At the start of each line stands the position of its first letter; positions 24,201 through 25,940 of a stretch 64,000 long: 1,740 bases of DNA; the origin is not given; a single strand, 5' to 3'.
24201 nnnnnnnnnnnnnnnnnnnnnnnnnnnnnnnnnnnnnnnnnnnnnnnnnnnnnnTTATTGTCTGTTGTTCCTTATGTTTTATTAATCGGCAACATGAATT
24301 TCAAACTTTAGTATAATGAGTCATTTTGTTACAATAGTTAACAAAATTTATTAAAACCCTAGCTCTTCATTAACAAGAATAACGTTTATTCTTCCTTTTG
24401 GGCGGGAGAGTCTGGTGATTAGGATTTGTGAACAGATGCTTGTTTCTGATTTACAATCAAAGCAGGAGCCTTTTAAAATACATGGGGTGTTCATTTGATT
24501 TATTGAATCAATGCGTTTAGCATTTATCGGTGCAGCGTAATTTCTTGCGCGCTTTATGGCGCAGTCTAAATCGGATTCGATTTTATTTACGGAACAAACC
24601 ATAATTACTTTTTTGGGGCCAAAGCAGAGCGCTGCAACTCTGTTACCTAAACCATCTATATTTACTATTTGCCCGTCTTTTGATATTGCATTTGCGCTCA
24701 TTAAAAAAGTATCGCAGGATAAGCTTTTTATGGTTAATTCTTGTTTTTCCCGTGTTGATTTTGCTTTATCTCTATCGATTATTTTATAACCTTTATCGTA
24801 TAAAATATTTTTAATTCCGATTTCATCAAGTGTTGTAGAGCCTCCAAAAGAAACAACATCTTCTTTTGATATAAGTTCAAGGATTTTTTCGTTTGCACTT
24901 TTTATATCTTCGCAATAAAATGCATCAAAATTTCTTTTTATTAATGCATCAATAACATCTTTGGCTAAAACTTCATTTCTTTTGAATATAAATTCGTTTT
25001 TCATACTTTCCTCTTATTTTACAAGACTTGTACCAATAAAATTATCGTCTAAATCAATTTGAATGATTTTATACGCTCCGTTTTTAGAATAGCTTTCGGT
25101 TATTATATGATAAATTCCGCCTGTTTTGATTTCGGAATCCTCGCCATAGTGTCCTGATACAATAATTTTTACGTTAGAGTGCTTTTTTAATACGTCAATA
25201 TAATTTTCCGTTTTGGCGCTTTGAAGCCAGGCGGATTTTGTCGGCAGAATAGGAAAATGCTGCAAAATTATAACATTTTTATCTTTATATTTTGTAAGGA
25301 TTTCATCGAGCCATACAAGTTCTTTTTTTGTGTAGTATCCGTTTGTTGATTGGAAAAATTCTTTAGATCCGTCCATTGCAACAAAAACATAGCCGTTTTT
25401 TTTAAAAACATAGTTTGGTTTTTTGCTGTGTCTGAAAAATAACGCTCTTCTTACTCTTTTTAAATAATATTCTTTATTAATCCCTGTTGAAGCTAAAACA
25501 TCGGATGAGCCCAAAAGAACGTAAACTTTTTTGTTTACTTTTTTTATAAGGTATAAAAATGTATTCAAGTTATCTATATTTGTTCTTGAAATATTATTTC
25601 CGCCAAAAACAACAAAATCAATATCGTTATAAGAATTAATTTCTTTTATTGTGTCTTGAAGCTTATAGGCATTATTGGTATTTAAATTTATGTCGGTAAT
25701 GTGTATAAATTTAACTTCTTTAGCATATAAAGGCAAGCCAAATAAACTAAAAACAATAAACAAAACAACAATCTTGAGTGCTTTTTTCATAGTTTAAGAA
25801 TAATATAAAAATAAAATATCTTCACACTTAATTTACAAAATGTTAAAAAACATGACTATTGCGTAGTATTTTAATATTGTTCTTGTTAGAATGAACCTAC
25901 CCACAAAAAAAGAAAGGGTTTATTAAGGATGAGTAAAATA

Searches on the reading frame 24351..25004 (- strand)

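Call 75: search_protein_families(library=pfam, proteins=[window:24351-25004:-], max_evalue=0.0001)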
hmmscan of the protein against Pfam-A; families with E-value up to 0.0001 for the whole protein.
window:24351-25004:- (217 aa): 1 family
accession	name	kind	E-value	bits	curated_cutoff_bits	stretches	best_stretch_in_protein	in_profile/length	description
PF02589.21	LUD_dom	-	7.2e-44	150.2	22.6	1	16-211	3-189/189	LUD domain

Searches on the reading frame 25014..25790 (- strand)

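Call 75: search_protein_families(library=pfam, proteins=[window:25014-25790:-], max_evalue=0.0001)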
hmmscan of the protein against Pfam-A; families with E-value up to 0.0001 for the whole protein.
window:25014-25790:- (258 aa): 1 family
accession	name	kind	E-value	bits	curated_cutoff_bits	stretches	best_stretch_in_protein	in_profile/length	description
PF00149.33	Metallophos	-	2.6e-12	48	21.5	1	27-214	2-187/191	Calcineurin-like phosphoesterase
